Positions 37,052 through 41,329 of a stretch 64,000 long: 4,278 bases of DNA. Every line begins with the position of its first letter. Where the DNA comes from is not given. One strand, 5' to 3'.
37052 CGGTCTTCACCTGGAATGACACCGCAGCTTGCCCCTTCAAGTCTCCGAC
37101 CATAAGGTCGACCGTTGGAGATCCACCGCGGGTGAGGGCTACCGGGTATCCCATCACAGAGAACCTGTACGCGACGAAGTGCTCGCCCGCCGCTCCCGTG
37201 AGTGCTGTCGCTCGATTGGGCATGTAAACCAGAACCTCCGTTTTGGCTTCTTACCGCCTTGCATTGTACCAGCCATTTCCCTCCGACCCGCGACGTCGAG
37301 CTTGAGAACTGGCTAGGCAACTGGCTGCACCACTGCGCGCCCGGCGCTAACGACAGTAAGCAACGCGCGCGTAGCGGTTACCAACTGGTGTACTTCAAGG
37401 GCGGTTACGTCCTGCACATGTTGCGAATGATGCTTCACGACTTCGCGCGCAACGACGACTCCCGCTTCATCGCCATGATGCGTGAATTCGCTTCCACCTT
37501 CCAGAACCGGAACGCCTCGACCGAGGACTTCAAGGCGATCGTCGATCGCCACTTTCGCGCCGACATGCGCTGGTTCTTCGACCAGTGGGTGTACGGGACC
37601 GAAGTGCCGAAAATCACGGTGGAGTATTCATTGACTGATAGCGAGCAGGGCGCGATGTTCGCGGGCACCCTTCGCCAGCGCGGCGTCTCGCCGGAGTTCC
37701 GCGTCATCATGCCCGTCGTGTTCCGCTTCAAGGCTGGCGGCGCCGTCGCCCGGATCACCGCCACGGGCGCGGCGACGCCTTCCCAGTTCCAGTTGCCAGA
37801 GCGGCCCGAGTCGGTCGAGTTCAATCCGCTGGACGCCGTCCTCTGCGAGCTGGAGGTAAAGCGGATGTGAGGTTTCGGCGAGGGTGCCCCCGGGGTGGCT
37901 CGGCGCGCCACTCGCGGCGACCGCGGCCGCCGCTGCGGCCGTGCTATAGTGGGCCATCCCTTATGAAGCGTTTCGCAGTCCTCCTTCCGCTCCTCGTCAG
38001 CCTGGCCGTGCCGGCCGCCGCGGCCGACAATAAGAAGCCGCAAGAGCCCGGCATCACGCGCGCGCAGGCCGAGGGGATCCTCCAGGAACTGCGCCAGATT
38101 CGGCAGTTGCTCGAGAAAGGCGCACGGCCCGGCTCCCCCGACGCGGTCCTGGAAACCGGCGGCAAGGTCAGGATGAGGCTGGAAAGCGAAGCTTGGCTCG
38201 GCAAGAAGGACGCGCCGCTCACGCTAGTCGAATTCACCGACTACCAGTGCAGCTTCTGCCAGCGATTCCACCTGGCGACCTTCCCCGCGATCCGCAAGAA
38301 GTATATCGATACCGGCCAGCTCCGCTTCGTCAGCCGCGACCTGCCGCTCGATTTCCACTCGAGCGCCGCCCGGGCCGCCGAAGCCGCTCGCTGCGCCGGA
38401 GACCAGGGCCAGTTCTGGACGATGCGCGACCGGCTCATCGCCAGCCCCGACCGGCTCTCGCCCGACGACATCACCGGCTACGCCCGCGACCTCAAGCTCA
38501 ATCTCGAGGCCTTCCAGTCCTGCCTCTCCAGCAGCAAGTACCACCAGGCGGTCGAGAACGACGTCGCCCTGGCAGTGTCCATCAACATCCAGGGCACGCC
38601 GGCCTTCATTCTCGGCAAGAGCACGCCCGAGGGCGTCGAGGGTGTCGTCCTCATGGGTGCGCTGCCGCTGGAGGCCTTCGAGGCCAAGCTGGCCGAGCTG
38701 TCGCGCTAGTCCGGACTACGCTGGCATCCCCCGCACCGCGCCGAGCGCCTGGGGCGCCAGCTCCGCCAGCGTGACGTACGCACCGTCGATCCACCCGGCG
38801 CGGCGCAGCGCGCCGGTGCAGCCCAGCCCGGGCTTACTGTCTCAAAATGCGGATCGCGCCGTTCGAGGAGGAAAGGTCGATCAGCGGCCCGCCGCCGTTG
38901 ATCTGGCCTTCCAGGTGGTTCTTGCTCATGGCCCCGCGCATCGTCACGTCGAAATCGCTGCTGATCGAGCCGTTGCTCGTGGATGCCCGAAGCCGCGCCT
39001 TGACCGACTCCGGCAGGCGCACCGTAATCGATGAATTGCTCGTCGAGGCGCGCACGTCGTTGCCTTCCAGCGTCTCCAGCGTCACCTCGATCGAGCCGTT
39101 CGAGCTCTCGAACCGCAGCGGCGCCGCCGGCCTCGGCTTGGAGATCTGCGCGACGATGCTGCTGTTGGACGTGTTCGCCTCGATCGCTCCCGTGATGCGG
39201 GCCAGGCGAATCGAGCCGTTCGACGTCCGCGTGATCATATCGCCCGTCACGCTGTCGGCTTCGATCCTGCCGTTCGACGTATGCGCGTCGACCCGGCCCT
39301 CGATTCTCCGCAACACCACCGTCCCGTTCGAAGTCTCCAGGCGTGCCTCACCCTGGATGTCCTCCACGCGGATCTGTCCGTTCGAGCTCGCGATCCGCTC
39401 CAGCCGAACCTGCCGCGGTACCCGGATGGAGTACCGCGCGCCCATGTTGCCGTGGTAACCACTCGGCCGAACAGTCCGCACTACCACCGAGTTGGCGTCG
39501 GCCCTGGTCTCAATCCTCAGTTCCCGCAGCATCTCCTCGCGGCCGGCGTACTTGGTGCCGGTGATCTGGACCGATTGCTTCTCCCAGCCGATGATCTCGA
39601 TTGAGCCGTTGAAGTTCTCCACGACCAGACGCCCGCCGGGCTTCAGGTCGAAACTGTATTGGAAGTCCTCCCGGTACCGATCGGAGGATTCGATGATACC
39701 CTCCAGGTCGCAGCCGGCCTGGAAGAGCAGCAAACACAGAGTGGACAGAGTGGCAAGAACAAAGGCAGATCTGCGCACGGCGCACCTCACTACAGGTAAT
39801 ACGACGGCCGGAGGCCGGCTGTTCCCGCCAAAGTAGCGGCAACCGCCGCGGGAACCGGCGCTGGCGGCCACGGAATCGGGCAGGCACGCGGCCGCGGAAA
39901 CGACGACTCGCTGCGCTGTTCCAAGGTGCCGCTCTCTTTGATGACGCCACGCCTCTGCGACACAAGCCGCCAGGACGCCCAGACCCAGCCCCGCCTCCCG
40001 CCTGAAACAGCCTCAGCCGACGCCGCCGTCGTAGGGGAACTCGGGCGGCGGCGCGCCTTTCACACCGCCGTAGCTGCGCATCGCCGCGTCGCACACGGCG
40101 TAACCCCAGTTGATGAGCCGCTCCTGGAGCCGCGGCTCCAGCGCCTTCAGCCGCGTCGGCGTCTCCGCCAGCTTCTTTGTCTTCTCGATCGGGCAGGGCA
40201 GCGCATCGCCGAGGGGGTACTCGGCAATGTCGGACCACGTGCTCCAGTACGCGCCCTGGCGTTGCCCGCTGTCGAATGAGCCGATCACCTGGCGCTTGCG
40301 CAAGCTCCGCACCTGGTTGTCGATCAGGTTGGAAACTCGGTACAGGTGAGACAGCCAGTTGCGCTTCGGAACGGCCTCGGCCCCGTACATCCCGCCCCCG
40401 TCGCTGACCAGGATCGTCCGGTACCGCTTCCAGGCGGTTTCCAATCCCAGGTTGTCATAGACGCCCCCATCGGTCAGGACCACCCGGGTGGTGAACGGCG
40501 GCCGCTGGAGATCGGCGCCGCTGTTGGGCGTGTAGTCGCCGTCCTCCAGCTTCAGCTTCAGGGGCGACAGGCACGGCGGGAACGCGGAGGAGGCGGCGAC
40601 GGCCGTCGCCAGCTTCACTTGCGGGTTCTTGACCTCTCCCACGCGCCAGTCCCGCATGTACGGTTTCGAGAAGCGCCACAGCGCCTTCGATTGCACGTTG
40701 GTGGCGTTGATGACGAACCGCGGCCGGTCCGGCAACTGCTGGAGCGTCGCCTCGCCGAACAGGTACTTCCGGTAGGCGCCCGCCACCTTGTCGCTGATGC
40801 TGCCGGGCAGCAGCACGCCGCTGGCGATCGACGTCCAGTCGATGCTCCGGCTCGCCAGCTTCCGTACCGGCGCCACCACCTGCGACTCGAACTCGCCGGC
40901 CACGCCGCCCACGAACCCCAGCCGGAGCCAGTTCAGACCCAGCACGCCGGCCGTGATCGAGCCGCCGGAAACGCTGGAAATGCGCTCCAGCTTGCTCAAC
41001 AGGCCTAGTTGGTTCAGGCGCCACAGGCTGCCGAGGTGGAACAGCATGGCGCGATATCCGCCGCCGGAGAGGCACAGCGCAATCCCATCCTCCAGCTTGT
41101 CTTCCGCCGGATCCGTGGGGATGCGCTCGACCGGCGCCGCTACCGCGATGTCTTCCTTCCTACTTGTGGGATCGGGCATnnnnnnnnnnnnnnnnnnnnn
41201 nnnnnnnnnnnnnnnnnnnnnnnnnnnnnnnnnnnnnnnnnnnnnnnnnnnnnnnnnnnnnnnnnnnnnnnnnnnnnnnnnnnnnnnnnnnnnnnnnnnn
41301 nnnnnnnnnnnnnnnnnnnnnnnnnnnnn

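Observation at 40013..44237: Translationally coupled metalloprotease / MBL hydrolase / patatin lipase operon with no sensor or export signal: candidate conflict (defence or toxin) module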

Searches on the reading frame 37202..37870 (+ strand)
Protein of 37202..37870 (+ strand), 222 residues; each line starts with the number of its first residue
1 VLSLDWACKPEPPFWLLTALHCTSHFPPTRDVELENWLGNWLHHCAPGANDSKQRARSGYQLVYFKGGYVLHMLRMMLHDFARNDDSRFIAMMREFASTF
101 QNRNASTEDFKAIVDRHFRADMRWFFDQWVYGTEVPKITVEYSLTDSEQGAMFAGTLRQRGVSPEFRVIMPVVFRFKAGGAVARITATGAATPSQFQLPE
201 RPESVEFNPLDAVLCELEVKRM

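Call 44: search_protein_families(library=pfam, proteins=[window:37202-37870:+], max_evalue=0.01)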
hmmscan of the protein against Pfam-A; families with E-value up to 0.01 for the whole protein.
window:37202-37870:+ (222 aa): 1 family
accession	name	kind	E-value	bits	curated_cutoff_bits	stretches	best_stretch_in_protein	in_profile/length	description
PF01433.26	Peptidase_M1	-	0.00021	21.4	27.7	1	62-129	157-218/218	Peptidase family M1 domain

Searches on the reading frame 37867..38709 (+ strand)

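Call 44: search_protein_families(library=pfam, proteins=[window:37867-38709:+], max_evalue=0.01)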
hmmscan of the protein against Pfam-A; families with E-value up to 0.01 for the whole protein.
window:37867-38709:+ (280 aa): 4 families
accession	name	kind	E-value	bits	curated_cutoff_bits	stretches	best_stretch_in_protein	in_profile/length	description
PF13462.12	Thioredoxin_4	-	1e-29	104.3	23.2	1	107-251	4-147/165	Thioredoxin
PF01323.26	DSBA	-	1.6e-13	51.3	25.6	1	119-275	1-190/191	DSBA-like thioredoxin domain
PF13098.12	Thioredoxin_2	-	4.5e-07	30.6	27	1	118-275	7-104/104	Thioredoxin-like domain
PF13743.12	Thioredoxin_5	-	0.0013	18.9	27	1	186-269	99-182/186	Thioredoxin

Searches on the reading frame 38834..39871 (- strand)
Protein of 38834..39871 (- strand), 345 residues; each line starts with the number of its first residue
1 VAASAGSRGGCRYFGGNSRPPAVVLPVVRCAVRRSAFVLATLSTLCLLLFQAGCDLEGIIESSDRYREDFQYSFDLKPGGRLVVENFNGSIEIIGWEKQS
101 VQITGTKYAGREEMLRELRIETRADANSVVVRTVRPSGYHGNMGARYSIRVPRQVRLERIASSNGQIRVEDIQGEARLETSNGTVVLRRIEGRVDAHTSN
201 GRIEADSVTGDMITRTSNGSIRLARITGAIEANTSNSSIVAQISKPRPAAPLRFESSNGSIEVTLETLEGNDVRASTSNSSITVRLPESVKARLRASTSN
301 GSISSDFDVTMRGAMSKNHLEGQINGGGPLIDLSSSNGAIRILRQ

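Call 44: search_protein_families(library=pfam, proteins=[window:38834-39871:-], max_evalue=0.01)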
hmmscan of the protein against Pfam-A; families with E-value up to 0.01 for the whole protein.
window:38834-39871:- (345 aa): 2 families
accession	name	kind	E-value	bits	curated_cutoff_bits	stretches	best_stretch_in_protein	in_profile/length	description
PF13349.12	DUF4097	-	2.6e-09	37.2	22.9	1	161-342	83-246/247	Toastrack DUF4097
PF24016.2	DUF7330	-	4.8e-05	23.5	27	1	239-309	66-134/187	Domain of unknown function (DUF7330)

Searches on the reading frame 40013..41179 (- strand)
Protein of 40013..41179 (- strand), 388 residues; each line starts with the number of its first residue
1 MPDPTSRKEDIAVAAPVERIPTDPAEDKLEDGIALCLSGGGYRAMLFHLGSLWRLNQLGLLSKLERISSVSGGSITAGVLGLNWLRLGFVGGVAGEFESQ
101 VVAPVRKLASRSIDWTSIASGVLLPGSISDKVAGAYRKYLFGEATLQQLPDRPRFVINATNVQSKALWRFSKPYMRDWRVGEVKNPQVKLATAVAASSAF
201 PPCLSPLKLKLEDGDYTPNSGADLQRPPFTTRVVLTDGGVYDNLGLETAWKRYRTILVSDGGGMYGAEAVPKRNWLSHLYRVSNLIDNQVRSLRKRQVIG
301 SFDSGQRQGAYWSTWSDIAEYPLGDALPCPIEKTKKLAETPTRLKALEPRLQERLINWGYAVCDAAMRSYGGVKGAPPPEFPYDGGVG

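Call 4: search_protein_families(library=pfam, proteins=[window:40013-41179:-], max_evalue=0.1)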
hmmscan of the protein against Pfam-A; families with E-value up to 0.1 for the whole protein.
window:40013-41179:- (388 aa): 2 families
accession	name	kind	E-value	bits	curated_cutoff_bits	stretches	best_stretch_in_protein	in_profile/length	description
PF01734.28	Patatin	-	1e-18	68.6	27.7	1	35-250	1-191/191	Patatin-like phospholipase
PF01735.24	PLA2_B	-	0.09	11.6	23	0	33-83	1-59/491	Lysophospholipase catalytic domain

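Call 5: search_protein_families(library=padloc, proteins=[window:40013-41179:-], max_evalue=0.1)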
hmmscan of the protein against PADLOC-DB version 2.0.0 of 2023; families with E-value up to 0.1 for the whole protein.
window:40013-41179:- (388 aa): 2 families
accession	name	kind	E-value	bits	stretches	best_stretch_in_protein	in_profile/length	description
PDLC00758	Effector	-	0.00078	16.8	1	140-243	108-186/331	Phospholipase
PDLC00757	Effector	-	0.031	11.6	0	35-200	13-172/331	Phospholipase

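Call 6: search_protein_families(library=ncbifam, proteins=[window:40013-41179:-], max_evalue=0.1)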
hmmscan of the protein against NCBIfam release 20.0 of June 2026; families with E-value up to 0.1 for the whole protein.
window:40013-41179:- (388 aa): 0 families

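Call 8: search_protein_families(library=phrogs, proteins=[window:40013-41179:-], max_evalue=0.1)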
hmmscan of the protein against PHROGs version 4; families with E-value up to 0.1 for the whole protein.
window:40013-41179:- (388 aa): 1 family
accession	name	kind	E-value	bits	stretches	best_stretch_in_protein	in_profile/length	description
phrog_33876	-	unknown function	0.061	14.2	0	43-58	7-22/42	-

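Call 65: search_dna_similar(query=window:40013-41179:-, collection=plasmids, mode=protein, max_rows=40, max_evalue=1e-20)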
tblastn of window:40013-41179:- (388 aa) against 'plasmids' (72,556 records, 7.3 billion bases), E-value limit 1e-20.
Records with a match: 33; places in all: 33; records where one place covers at least 80% of the query: 25.
Best place of each record, by identity: <60% 33.
By first word of the organism name: Rhizobium 19; Sinorhizobium 4; Agrobacterium 3; Gluconobacter 2; Streptomyces 1; Pararhizobium 1; Bradyrhizobium 1; Paroceanicella 1; Deinococcus 1.
By predicted mobility (MOB-suite, as given by PLSDB): conjugative 22; non-mobilizable 11.
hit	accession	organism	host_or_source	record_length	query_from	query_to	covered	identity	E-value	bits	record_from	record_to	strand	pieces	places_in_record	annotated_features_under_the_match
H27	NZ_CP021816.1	Sinorhizobium meliloti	Medicago truncatula,Single Cell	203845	26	383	92%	59.5%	1e-136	437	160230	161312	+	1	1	patatin-like phospholipase family protein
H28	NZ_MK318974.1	Rhizobium rhizogenes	-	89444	26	383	92%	54.6%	2e-114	374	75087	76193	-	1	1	patatin-like phospholipase family protein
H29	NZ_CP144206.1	Sinorhizobium chiapasense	mixed culture,rhizosphere soil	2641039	30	385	92%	52.4%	1e-108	357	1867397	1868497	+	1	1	none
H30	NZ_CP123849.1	Agrobacterium tumefaciens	Rose,cell culture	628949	31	386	92%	52.2%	4e-102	338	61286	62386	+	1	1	patatin-like phospholipase family protein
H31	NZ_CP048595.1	Agrobacterium tumefaciens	walnut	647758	31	386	92%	52.2%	4e-102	338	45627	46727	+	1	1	patatin-like phospholipase family protein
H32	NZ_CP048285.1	Rhizobium leguminosarum bv. viciae 248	Fava bean,whole organism,nodules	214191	31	386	92%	51.9%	6e-102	338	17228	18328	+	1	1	patatin-like phospholipase family protein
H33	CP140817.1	Rhizobium ruizarguesonis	Trifolium pratense,whole organism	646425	31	383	91%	51.6%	6e-110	360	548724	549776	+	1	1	patatin-like phospholipase family protein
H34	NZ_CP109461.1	Streptomyces sp. NBC_01454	-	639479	33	383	90%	50.4%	2e-101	336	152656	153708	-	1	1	patatin-like phospholipase family protein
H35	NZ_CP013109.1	Sinorhizobium americanum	Vachellia farnesiana,cell culture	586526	27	383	92%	49.4%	3e-95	318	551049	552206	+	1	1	patatin-like phospholipase family protein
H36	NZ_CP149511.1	Pararhizobium sp. A13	Aeschynomene indica,cell ...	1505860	29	383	91%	48.6%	1e-94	317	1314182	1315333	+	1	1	none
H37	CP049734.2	Rhizobium leguminosarum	Pisum sativum,Pisum sativum nodules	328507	20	387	95%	43.6%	8e-84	285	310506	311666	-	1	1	patatin-like phospholipase family protein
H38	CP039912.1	Agrobacterium tumefaciens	-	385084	28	383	92%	44.3%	1e-87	296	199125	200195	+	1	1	patatin-like phospholipase family protein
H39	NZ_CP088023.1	Bradyrhizobium quebecense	Glycine max cv. AC Glengarry,Cell ...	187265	28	367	88%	46.2%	3e-82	281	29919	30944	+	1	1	patatin-like phospholipase family protein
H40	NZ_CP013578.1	Rhizobium phaseoli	Phaseolus vulgaris,Whole ...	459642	18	385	95%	41.1%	1e-68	242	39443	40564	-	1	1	patatin-like phospholipase family protein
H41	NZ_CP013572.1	Rhizobium phaseoli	Phaseolus vulgaris,Whole ...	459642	18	385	95%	41.1%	1e-68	242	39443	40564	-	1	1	patatin-like phospholipase family protein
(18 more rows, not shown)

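Call 67: get_annotated_region(hit=H27, flank=7000)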
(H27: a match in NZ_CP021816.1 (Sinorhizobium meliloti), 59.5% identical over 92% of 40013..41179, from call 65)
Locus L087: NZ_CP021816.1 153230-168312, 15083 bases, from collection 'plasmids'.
description: Sinorhizobium meliloti strain M270 plasmid accessoryB, complete sequence
organism: Sinorhizobium meliloti (NCBI taxid 382)
taxonomy: Bacteria; Pseudomonadota; Alphaproteobacteria; Hyphomicrobiales; Rhizobiaceae; Sinorhizobium; Sinorhizobium meliloti
host: -; source: Medicago truncatula,Single Cell; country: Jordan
typing (MOB-suite, as given by PLSDB): conjugative; replicon rep_cluster_490; relaxase MOBQ; mating-pair formation MPF_T
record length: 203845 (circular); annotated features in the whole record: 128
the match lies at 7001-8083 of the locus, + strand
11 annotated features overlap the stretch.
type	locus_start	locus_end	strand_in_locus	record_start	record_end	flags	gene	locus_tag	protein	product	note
CDS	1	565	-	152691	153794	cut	-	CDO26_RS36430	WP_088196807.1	IS5 family transposase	-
CDS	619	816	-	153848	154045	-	-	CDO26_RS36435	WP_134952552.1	hypothetical protein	-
CDS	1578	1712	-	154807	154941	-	-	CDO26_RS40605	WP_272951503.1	hypothetical protein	-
CDS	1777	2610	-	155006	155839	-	-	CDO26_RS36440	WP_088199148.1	IS5-like element ISRm4-1 family transposase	GO:0006313 - DNA transposition [Evidence IEA]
CDS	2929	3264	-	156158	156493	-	-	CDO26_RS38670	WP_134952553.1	hypothetical protein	-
CDS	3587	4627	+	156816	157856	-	-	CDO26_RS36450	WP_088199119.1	IS30 family transposase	-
CDS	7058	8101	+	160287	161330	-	-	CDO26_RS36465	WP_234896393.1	patatin-like phospholipase family protein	-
CDS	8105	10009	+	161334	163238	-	-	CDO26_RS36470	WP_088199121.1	S8 family peptidase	GO:0006508 - proteolysis [Evidence IEA]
CDS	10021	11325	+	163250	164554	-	-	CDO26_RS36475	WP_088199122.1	hypothetical protein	-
CDS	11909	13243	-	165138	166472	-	-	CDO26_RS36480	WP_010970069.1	ISNCY-like element ISRm17 family transposase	GO:0006313 - DNA transposition [Evidence IEA]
CDS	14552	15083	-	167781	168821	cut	-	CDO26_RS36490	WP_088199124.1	transposase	GO:0006313 - DNA transposition [Evidence IEA]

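Call 68: get_annotated_region(hit=H34, flank=7000)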
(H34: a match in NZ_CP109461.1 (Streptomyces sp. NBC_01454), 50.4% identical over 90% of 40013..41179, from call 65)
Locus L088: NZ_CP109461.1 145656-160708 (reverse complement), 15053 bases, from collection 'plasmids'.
description: Streptomyces sp. NBC_01454 plasmid unnamed1, complete sequence
organism: Streptomyces sp. NBC_01454 (NCBI taxid 2975867)
taxonomy: Bacteria; Actinomycetota; Actinomycetes; Kitasatosporales; Streptomycetaceae; Streptomyces; Streptomyces sp. NBC 01454
host: -; source: -; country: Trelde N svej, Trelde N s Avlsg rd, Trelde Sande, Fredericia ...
typing (MOB-suite, as given by PLSDB): non-mobilizable
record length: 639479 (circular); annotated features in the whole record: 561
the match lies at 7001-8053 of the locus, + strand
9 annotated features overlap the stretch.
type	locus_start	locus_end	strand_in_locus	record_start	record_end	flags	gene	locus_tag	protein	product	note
CDS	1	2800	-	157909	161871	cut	-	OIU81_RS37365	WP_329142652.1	Pls/PosA family non-ribosomal peptide synthetase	-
CDS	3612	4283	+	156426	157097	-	-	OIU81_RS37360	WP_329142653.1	hypothetical protein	-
CDS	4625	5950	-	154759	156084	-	-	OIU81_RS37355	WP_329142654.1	SWIM zinc finger family protein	-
CDS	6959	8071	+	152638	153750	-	-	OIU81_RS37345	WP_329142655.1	patatin-like phospholipase family protein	-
CDS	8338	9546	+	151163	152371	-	-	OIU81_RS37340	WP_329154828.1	IS701 family transposase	-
CDS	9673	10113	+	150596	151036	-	-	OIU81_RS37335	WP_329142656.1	hypothetical protein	-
CDS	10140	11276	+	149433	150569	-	-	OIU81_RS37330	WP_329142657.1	hypothetical protein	-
CDS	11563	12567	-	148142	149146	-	-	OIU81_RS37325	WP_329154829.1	tetratricopeptide repeat protein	-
CDS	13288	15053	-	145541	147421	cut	-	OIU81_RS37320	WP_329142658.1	ATP-binding cassette domain-containing protein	-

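Call 69: get_annotated_region(hit=H35, flank=7000)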
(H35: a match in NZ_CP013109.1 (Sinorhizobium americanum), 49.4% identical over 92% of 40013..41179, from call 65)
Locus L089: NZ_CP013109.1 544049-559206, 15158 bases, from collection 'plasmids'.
description: Sinorhizobium americanum strain CFNEI 73 plasmid B, complete sequence
organism: Sinorhizobium americanum (NCBI taxid 194963)
taxonomy: Bacteria; Pseudomonadota; Alphaproteobacteria; Hyphomicrobiales; Rhizobiaceae; Sinorhizobium; Sinorhizobium americanum
host: -; source: Vachellia farnesiana,cell culture; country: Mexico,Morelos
typing (MOB-suite, as given by PLSDB): conjugative; relaxase MOBP,MOBQ; mating-pair formation MPF_T
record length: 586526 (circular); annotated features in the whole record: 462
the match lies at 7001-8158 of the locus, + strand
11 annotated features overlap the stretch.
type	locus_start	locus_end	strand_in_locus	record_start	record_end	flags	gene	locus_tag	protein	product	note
CDS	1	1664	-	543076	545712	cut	ligD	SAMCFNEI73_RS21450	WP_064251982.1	DNA ligase D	GO:0006303 - double-strand break repair via nonhomologous end joining [Evidence IEA]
CDS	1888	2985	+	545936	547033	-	dinB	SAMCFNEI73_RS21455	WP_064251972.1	DNA polymerase IV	GO:0006281 - DNA repair [Evidence IEA]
CDS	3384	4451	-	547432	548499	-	-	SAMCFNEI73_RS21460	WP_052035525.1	hypothetical protein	-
CDS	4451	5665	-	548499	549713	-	-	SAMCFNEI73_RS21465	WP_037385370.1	hypothetical protein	-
CDS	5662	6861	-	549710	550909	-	-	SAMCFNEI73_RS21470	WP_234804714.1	caspase family protein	GO:0006508 - proteolysis [Evidence IEA]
CDS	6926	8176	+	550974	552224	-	-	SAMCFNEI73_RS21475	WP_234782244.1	patatin-like phospholipase family protein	-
CDS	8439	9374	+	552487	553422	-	-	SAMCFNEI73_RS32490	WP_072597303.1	endonuclease/exonuclease/phosphatase family protein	-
CDS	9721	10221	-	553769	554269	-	-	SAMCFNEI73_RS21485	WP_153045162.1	hypothetical protein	-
CDS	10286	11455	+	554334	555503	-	-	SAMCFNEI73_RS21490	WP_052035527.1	cysteine desulfurase family protein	-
CDS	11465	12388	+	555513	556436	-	-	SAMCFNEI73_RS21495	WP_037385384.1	DUF4007 family protein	-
CDS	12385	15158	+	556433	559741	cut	-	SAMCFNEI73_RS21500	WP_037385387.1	hypothetical protein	-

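Call 72: search_protein_families(library=pfam, proteins=[L087:8105-10006:+, L087:10021-11322:+, L089:4451-5662:-, L089:3384-4448:-], max_evalue=0.01)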
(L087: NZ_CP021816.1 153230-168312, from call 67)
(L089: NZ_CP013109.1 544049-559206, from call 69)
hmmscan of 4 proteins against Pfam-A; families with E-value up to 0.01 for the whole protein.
L087:8105-10006:+ (634 aa): 1 family
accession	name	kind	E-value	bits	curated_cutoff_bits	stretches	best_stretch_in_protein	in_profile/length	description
PF00082.27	Peptidase_S8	-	6.1e-40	137.8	21.8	1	266-622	7-287/288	Subtilase family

L087:10021-11322:+ (434 aa): 1 family
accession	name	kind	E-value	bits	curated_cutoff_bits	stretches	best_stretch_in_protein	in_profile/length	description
PF00753.33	Lactamase_B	-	4e-05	24.1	22.7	1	27-82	16-66/196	Metallo-beta-lactamase superfamily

L089:4451-5662:- (403 aa): 0 families

L089:3384-4448:- (354 aa): 2 families
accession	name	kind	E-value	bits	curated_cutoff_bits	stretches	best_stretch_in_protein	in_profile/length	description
PF00753.33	Lactamase_B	-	0.00038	20.9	22.7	0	28-274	17-180/196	Metallo-beta-lactamase superfamily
PF03475.19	YiiM_3-alpha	-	0.0067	16.7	22.7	0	63-86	11-34/44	YiiM-like, 3-alpha helix domain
